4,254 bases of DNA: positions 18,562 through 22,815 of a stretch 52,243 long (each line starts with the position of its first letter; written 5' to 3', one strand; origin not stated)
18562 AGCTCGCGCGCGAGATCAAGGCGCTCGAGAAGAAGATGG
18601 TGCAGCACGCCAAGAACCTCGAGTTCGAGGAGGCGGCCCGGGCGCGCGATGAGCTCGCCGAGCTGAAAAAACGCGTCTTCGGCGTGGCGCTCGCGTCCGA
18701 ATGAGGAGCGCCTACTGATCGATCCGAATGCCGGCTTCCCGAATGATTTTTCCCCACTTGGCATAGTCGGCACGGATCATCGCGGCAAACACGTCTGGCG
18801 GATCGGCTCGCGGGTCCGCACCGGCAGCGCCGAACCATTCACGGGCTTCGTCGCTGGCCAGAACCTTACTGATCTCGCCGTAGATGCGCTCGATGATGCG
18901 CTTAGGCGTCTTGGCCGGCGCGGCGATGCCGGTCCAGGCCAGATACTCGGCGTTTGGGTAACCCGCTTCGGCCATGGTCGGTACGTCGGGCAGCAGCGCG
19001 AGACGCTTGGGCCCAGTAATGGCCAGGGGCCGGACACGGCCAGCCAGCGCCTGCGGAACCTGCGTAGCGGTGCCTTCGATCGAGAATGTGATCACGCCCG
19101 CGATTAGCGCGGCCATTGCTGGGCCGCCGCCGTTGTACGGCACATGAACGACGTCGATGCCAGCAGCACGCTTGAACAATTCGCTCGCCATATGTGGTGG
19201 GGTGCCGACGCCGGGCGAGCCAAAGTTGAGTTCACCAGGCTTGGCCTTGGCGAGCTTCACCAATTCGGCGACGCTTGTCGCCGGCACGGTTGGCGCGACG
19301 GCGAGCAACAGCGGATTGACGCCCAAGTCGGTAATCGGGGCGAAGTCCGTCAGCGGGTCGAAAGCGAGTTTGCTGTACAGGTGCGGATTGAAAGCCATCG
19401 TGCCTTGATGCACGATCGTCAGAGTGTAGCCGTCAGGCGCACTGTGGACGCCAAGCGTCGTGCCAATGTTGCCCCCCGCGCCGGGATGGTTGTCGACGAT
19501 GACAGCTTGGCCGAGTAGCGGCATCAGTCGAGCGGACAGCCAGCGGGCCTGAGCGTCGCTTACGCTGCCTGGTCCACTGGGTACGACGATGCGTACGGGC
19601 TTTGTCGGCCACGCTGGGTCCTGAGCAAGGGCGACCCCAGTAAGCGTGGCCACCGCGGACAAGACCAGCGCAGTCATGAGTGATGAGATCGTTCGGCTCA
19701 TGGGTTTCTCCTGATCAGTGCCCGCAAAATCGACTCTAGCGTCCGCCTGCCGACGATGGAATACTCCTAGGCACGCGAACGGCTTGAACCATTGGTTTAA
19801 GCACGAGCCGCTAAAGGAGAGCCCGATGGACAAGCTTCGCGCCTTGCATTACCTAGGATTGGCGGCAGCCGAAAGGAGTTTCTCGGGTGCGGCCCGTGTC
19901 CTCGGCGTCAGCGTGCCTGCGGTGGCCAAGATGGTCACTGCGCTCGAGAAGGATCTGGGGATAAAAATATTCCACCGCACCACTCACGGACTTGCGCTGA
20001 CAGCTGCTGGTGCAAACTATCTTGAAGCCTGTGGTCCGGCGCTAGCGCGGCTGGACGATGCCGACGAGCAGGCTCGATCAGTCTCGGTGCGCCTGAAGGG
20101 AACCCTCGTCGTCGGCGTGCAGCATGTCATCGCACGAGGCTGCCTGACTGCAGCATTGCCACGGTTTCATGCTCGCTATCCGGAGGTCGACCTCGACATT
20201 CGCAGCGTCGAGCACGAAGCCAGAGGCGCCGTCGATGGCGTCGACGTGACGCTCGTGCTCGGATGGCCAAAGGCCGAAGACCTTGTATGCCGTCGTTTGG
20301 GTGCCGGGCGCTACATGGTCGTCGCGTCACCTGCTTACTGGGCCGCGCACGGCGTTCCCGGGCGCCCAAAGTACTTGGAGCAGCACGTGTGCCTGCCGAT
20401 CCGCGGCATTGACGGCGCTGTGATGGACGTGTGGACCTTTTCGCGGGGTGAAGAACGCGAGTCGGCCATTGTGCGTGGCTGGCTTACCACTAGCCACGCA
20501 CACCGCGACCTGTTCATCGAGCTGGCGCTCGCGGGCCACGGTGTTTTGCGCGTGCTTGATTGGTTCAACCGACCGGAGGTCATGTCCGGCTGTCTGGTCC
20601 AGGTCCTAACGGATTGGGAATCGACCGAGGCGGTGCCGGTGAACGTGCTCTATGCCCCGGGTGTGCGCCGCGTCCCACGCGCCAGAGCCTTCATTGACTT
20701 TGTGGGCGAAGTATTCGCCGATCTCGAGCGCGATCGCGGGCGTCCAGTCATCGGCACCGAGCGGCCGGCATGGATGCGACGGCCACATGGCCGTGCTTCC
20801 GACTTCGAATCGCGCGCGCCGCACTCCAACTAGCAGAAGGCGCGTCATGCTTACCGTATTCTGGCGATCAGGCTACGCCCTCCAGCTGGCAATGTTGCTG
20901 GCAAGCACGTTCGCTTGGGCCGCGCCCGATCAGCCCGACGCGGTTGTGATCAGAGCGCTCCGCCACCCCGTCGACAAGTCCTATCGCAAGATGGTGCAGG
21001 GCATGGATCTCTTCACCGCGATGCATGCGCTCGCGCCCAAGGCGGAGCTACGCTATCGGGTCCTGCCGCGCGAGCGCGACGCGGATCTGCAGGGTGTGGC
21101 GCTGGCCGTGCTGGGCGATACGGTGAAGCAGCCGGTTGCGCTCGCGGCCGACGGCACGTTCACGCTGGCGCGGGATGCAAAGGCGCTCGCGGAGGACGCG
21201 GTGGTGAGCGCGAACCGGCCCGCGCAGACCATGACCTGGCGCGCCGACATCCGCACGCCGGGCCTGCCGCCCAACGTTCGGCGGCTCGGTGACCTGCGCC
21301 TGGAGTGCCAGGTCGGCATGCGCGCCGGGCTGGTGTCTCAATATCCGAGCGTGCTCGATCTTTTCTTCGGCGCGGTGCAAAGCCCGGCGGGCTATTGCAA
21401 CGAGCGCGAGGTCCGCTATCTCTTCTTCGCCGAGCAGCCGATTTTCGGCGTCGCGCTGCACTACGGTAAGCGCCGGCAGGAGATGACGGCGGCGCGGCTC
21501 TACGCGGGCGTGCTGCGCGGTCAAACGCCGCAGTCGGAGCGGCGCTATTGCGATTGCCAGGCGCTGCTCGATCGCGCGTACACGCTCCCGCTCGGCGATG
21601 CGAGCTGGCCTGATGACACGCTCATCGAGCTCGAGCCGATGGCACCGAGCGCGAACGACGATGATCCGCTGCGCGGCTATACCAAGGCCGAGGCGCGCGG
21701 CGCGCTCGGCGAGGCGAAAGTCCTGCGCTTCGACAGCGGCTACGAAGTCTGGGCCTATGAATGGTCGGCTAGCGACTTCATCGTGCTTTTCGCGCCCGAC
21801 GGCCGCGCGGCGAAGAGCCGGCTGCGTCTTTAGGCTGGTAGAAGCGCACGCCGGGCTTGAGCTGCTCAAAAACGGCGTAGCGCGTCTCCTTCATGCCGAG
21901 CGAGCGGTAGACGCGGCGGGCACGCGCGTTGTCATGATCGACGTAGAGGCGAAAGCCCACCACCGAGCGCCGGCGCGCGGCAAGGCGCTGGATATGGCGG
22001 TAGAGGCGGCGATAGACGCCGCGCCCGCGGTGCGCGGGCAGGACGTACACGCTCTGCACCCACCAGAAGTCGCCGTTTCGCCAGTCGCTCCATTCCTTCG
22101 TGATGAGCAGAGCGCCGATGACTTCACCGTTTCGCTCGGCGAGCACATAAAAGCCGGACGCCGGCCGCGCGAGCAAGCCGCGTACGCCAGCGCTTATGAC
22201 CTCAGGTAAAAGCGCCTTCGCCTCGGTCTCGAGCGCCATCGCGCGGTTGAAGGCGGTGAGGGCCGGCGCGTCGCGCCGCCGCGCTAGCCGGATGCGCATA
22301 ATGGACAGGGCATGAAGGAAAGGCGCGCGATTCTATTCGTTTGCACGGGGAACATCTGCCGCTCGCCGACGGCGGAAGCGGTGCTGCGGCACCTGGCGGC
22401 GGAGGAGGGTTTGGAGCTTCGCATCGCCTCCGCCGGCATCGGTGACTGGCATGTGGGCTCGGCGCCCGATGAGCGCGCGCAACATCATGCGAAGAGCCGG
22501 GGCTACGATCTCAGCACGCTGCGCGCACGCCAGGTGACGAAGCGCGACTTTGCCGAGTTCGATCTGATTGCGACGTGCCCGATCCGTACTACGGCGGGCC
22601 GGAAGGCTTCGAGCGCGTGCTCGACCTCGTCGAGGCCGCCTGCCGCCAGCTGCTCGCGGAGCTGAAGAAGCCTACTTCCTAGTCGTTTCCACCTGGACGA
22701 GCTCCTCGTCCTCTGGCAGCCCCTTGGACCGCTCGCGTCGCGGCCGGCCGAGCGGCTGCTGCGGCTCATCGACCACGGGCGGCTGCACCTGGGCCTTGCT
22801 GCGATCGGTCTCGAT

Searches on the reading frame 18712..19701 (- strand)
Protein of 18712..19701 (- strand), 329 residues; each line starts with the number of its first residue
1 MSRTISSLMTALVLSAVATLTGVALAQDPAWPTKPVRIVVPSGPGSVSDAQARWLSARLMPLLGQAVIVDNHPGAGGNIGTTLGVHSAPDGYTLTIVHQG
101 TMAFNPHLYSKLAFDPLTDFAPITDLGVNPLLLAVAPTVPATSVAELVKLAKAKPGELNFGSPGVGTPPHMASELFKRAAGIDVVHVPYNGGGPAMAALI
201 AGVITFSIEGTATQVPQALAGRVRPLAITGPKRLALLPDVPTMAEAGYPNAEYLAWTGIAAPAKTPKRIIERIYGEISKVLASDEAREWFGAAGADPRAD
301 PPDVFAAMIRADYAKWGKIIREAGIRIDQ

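Call 63: find_encoding_contigs(protein=window:18712-19701:-, flank=10000, max_places=10)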
Protein window:18712-19701:- (329 aa): 22 contigs read that carry it; 10 places shown.
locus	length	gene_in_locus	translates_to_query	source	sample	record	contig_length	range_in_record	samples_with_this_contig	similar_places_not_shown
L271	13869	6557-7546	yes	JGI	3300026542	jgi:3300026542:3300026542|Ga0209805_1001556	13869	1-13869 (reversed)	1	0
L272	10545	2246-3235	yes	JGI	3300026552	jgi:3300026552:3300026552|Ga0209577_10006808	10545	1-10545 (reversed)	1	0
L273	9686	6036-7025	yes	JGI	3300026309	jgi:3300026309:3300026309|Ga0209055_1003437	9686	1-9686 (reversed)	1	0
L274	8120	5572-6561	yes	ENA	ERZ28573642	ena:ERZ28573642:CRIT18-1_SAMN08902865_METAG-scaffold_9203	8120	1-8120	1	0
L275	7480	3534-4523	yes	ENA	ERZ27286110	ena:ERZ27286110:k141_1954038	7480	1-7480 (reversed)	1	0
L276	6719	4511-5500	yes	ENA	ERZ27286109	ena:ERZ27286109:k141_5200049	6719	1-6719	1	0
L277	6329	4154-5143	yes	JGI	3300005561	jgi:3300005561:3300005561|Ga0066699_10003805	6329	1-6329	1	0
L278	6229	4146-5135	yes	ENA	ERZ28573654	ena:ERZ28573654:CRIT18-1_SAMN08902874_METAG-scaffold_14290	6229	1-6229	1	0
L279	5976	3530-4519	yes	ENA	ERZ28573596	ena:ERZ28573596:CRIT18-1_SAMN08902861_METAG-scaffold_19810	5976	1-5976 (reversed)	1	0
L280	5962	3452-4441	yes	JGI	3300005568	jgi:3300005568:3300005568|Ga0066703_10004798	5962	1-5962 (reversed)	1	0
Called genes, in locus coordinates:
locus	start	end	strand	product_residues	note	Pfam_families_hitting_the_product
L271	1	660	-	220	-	?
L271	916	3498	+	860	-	PF00575:S1, PF10150:RNase_E_G, PF20833:RNase_E_G_Thio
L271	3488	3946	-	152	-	PF01451:LMWPc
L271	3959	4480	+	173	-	PF00583:Acetyltransf_1, PF13508:Acetyltransf_7, PF08445:FR47 (faint)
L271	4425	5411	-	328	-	-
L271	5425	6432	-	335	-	PF00126:HTH_1, PF03466:LysR_substrate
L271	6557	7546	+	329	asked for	PF03401:TctC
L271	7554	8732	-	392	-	PF27431:UvrB_3rd, PF00271:Helicase_C, PF12344:UvrB, PF02151:UVR (weak)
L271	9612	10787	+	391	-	PF00155:Aminotran_1_2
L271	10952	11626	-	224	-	PF13409:GST_N_2, PF13417:GST_N_3 (weak)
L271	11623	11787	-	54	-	-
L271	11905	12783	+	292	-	PF00126:HTH_1, PF03466:LysR_substrate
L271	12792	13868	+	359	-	?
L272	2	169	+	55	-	?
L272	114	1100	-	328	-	-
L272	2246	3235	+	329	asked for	PF03401:TctC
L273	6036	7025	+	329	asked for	PF03401:TctC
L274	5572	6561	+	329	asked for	PF03401:TctC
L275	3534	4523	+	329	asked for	PF03401:TctC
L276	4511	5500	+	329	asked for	PF03401:TctC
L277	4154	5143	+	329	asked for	PF03401:TctC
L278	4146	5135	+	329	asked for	PF03401:TctC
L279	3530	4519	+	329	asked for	PF03401:TctC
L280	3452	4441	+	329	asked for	PF03401:TctC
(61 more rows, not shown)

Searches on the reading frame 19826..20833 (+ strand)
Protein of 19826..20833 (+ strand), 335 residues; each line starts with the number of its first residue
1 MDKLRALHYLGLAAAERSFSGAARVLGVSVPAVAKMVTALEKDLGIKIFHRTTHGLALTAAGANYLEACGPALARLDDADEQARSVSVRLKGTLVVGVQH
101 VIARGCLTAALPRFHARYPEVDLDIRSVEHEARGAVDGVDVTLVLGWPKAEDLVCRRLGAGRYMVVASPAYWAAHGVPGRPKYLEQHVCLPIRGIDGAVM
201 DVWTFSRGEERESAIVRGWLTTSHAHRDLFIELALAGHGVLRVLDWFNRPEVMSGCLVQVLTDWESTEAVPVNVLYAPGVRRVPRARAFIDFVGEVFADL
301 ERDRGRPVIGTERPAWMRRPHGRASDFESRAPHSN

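Call 61: find_encoding_contigs(protein=window:19826-20833:+, flank=10000, max_places=10)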
Protein window:19826-20833:+ (335 aa): no gene with exactly this product is on record in the collection.

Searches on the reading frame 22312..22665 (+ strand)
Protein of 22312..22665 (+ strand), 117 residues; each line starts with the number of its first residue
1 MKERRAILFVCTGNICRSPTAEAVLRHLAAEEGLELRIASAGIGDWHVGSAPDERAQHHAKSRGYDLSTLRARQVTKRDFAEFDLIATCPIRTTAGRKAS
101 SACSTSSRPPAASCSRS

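Call 6: search_protein_families(library=ncbifam, proteins=[window:22312-22665:+], max_evalue=0.001)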
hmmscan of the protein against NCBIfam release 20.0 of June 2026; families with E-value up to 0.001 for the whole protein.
window:22312-22665:+ (117 aa): 4 families
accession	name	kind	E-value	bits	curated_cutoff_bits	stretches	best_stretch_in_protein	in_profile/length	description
NF007520.0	PRK10126.1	equivalog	8.8e-14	52.2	243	1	6-90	4-83/147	low molecular weight protein-tyrosine-phosphatase Wzb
NF008486.0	PRK11391.1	equivalog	2.3e-09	37.9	247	1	6-87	8-84/148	phosphotyrosine-protein phosphatase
NF010053.0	PRK13530.1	subfamily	2.1e-05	24.9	215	1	3-69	2-61/133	arsenate reductase (thioredoxin)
TIGR02691.1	arsC_pI258_fam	equivalog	3.2e-05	24.2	174.3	1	7-88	1-75/129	arsenate reductase (thioredoxin)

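Call 57: search_protein_families(library=pfam, proteins=[window:22312-22665:+], max_evalue=0.001)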
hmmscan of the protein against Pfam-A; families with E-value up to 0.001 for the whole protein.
window:22312-22665:+ (117 aa): 1 family
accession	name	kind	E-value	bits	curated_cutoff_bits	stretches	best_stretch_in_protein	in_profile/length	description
PF01451.26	LMWPc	-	6.5e-27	94.9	23.2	1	7-89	1-84/144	Low molecular weight phosphotyrosine protein phosphatase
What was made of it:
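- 22568..22569 (+): Junction 5. 88 nt are missing from the low-molecular-weight protein tyrosine phosphatase gene, which shifts the frame. LMWPc matches 1-84/144 against 1-144/144 (call 57).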
